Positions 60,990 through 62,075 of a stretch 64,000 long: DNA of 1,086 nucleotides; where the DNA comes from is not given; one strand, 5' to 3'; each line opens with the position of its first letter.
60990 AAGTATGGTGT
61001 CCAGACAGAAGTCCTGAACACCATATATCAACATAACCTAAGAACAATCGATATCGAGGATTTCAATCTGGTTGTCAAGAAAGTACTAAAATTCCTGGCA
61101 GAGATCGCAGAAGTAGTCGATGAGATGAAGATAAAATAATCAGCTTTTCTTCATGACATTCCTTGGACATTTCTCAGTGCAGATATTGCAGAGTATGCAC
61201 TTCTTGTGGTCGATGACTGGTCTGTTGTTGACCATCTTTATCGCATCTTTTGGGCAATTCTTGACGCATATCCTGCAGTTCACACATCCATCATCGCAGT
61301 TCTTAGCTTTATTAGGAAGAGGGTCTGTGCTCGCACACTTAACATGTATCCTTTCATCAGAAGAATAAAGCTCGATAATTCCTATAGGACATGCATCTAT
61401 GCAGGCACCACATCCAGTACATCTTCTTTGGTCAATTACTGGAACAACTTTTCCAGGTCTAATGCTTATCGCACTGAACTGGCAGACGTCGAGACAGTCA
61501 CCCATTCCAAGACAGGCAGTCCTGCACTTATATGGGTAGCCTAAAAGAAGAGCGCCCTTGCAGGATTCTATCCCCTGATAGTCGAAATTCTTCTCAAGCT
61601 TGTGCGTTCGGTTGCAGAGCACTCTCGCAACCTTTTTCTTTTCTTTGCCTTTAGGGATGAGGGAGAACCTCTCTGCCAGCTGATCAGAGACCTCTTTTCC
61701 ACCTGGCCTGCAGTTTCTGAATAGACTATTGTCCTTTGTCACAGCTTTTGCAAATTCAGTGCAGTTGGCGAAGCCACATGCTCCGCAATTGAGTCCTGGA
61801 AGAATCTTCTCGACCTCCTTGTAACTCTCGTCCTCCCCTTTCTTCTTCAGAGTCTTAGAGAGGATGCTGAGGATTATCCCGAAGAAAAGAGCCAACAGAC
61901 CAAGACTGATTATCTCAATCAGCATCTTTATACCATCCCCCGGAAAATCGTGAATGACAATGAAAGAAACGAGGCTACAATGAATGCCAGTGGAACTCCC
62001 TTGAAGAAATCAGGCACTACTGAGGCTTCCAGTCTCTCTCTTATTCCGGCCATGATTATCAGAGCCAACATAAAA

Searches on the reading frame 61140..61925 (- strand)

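Call 93: search_protein_families(library=ncbifam, proteins=[window:61140-61925:-], max_evalue=0.00001)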
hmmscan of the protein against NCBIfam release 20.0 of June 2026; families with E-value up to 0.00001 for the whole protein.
window:61140-61925:- (261 aa): 42 families (the best 25 are shown)
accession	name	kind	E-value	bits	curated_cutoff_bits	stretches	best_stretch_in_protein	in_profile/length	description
NF005503.0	PRK07118.1-2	equivalog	4.3e-62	210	252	1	2-260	3-265/292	RnfABCDGE type electron transport complex subunit B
NF041836.1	rnfB_Methano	equivalog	8.3e-58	195.9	445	1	5-258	11-262/265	Rnf electron transport complex subunit RnfB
NF005505.0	PRK07118.1-4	equivalog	6.3e-57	193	378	1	5-258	11-262/265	Fe-S cluster domain-containing protein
NF005504.0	PRK07118.1-3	equivalog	5.8e-55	186.7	437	1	2-258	5-265/293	Fe-S cluster domain-containing protein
NF005506.0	PRK07118.1-5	equivalog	1.2e-52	179.1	388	1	5-257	10-261/279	Fe-S cluster domain-containing protein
TIGR01944.1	rnfB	subfamily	2.6e-29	102.1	68.7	1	3-193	6-169/190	RnfABCDGE type electron transport complex subunit B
NF003475.0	PRK05113.1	equivalog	7.9e-24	84.6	203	1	1-98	4-99/190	electron transport complex subunit RsxB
NF045874.1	Vhu_polyferre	exception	2e-16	59.7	600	1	168-258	88-174/381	F420-non-reducing hydrogenase associated-polyferredoxin VhuB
NF006446.0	PRK08764.1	equivalog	1.6e-15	57.3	220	1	36-101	10-75/139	Rnf electron transport complex subunit RnfB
NF038196.1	ferrodoxin_EFR1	subfamily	8.5e-15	55.4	75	2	206-257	178-228/242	EFR1 family ferrodoxin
NF058577.1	FdxA_fam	equivalog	2.9e-14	53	65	2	211-255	6-50/52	4Fe-4S ferredoxin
TIGR03294.1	FrhG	equivalog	1.7e-13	50.8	245.5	2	214-259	176-221/228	coenzyme F420 hydrogenase subunit gamma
NF005415.0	PRK06991.1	equivalog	3.4e-13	49.9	281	1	38-86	11-59/284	electron transport complex subunit RsxB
TIGR02700.1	flavo_MJ0208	hypoth_equivalog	4e-13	49.2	251.35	2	213-259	149-195/234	dihydromethanopterin reductase (acceptor)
NF043069.1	T4HPD_activ_SAM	equivalog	2.5e-12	46.8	425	1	210-257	49-96/299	trans-4-hydroxy-L-proline dehydratase activase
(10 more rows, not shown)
